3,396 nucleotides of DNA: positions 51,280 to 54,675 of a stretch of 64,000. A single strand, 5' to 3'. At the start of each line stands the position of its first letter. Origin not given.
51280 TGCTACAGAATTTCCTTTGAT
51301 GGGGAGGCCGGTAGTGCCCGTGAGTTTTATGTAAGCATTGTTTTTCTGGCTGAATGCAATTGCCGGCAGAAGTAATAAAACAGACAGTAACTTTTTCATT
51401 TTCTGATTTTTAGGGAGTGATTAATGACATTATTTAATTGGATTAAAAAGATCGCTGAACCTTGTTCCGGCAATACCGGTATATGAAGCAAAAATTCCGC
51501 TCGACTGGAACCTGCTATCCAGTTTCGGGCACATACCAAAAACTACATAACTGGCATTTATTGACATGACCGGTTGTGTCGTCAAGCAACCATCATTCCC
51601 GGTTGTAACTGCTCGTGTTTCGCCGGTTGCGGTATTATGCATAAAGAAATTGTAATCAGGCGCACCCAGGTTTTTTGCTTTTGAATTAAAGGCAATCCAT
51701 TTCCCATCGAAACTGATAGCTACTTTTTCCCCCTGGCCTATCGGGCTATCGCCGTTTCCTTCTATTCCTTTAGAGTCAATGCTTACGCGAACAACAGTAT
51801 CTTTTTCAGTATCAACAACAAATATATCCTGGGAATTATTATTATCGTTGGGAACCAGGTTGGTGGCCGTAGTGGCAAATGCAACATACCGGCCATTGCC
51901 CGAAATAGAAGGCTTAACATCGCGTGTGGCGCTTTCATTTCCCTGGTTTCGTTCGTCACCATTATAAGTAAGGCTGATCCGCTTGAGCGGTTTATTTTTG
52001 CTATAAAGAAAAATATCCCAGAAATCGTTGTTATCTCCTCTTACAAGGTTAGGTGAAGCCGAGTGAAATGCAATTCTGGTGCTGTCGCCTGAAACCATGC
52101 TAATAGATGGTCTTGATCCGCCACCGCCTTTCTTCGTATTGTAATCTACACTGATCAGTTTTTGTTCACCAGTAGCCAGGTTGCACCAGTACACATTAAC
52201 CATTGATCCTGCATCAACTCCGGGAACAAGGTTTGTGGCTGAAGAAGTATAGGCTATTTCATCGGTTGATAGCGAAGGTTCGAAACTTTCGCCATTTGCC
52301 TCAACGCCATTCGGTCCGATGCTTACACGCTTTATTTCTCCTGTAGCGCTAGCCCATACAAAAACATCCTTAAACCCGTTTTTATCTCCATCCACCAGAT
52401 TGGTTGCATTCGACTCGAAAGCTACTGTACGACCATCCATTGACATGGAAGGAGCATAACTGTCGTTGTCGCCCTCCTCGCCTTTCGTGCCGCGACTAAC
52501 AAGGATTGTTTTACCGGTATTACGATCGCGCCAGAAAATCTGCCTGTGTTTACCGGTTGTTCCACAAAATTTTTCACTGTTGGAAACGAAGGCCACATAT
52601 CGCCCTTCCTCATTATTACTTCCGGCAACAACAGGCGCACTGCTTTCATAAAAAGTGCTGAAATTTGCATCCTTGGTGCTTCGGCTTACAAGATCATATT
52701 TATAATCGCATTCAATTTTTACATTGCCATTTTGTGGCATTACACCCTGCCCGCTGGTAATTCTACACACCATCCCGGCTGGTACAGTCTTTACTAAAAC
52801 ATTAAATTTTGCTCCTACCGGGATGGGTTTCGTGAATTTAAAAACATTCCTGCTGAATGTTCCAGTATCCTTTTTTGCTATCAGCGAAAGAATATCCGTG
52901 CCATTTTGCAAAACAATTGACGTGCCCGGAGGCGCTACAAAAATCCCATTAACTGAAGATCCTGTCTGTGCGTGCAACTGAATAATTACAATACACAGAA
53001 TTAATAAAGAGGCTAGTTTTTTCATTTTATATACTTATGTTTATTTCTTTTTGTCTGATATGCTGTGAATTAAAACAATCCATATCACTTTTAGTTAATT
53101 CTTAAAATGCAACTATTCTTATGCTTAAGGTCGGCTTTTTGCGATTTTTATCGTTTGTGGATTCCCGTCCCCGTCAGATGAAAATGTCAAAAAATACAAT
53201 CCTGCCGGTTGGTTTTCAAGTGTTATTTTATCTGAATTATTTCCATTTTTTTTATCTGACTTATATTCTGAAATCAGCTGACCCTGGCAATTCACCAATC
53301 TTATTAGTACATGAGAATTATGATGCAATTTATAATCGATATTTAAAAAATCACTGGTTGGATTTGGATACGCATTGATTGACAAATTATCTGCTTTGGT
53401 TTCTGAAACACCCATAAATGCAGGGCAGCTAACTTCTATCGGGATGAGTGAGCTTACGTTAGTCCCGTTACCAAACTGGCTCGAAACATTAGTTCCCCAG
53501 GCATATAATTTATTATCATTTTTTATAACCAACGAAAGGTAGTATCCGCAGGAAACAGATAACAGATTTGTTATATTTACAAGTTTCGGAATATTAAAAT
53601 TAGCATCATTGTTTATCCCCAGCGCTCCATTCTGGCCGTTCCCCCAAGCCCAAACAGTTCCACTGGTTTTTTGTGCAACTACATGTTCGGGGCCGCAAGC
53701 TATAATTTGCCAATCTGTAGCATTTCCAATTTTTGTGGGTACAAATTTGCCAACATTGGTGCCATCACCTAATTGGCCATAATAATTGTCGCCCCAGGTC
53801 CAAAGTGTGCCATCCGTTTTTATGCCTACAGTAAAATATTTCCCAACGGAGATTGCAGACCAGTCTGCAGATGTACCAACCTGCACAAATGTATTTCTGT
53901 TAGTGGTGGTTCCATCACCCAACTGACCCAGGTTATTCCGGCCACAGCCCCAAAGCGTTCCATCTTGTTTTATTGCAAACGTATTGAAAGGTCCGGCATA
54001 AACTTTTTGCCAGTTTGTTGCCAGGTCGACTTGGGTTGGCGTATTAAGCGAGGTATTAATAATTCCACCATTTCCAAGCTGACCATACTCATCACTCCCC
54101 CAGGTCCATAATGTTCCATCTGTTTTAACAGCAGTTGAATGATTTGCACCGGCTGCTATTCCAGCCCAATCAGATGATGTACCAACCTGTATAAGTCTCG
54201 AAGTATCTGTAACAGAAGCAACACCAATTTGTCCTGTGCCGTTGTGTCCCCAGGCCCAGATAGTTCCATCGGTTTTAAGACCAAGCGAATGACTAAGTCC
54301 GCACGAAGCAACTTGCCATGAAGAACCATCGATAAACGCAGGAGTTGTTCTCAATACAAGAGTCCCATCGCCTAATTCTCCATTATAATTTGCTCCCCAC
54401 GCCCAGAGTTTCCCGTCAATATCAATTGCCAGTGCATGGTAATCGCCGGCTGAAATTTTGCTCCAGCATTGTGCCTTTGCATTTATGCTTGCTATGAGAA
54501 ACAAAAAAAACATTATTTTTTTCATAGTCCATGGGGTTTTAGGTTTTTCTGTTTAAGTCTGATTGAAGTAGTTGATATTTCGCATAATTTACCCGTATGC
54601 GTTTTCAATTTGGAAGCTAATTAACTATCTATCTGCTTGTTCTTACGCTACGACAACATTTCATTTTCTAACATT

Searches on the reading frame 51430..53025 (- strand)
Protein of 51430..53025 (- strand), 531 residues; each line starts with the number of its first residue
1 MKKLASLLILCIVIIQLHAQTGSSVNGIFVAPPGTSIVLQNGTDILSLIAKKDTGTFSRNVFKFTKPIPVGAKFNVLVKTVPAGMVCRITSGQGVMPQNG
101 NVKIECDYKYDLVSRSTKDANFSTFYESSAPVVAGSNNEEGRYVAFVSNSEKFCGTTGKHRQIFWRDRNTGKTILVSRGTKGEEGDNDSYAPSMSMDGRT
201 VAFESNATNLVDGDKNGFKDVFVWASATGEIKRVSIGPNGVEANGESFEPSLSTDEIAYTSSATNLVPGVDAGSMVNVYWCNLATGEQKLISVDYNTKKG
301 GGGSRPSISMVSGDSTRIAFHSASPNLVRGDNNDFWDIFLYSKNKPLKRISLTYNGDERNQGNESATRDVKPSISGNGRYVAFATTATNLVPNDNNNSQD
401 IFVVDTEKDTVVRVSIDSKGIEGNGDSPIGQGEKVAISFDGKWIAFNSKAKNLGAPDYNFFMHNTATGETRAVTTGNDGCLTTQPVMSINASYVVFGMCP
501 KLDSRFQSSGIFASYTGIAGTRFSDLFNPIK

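Call 3: search_protein_families(library=pfam, proteins=[window:51430-53025:-], max_evalue=1)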
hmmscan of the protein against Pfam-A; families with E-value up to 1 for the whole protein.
window:51430-53025:- (531 aa): 2 families
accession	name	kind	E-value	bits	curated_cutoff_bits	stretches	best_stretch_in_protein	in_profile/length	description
PF07676.18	PD40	-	6.1e-07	29.7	20.9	0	188-212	10-31/38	WD40-like Beta Propeller Repeat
PF17141.9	DUF5114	-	0.74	10.8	27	0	396-452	7-67/88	Domain of unknown function (DUF5114)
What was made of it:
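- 51430..53025 (-): C12: exported 531-aa PD40/TolB-like beta-propeller protein, 30 nt upstream of the Hcp-like gene on the same strand. Call 3 (PD40, 29.7 bits).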

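Call 4: search_protein_families(library=ncbifam, proteins=[window:51430-53025:-], max_evalue=1)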
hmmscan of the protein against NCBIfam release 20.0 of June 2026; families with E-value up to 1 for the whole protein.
window:51430-53025:- (531 aa): 3 families
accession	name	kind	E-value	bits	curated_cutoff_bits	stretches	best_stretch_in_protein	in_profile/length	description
TIGR02800.1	propeller_TolB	equivalog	0.00019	20.5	343.15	1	158-388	212-387/418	Tol-Pal system beta propeller repeat protein TolB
NF053518.1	DipepPtdsDpp5Prph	equivalog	0.0002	20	900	1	160-257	226-312/655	dipeptidyl-peptidase Dpp5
NF033523.0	lasso_peptidase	equivalog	0.03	13.1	400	1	372-449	24-107/638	Atxe2 family lasso peptide isopeptidase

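Call 35: search_protein_families(library=padloc, max_evalue=0.01, proteins=[window:51430-53025:-])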
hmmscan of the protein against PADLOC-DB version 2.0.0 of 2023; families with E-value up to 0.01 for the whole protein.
window:51430-53025:- (531 aa): 0 families

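Call 36: search_protein_families(library=phrogs, max_evalue=0.01, proteins=[window:51430-53025:-])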
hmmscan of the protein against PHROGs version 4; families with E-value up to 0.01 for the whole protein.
window:51430-53025:- (531 aa): 0 families

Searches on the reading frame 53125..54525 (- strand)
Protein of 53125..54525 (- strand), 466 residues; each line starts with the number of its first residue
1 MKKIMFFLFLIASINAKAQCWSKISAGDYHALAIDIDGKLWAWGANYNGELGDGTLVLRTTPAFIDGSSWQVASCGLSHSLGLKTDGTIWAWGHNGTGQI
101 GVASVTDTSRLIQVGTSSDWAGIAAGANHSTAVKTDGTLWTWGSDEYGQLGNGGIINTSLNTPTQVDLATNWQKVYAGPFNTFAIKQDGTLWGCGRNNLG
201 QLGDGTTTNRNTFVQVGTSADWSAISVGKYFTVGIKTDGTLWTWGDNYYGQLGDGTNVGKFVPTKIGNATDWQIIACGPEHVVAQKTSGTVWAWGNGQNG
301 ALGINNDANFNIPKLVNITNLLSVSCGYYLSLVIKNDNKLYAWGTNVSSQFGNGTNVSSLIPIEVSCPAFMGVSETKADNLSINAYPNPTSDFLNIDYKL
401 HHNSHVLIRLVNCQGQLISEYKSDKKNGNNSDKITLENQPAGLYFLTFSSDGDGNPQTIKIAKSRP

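Call 3: search_protein_families(library=pfam, proteins=[window:53125-54525:-], max_evalue=1)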
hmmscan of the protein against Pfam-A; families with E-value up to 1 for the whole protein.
window:53125-54525:- (466 aa): 6 families
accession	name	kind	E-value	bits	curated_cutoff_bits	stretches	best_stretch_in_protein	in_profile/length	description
PF25390.1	WD40_RLD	-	7.2e-102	341.8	150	2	22-327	34-357/363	RCC1-like domain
PF00415.24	RCC1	-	2e-64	214.4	21.7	7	238-284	1-49/50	Regulator of chromosome condensation (RCC1) repeat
PF13540.12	RCC1_2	-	1e-59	197.4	22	7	22-49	2-29/30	Regulator of chromosome condensation (RCC1) repeat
PF18962.6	Por_Secre_tail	-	7.1e-13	49.1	27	1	386-453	2-67/75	Secretion system C-terminal sorting domain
PF25384.1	Alsin_RLD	-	2.8e-12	47.1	100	4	23-96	279-359/405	Alsin RCC1-like domain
PF19001.5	DUF5730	-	0.016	15.5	25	1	319-391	58-127/182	Family of unknown function (DUF5730)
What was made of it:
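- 53125..54525 (-): RCC1-repeat protein with a T9SS C-terminal sorting domain. It is co-directional, 99 nt upstream of C12, and is not a conserved cluster member. Call 3.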

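Call 35: search_protein_families(library=padloc, max_evalue=0.01, proteins=[window:53125-54525:-])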
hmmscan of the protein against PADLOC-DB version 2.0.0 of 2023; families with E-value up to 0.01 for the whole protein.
window:53125-54525:- (466 aa): 0 families
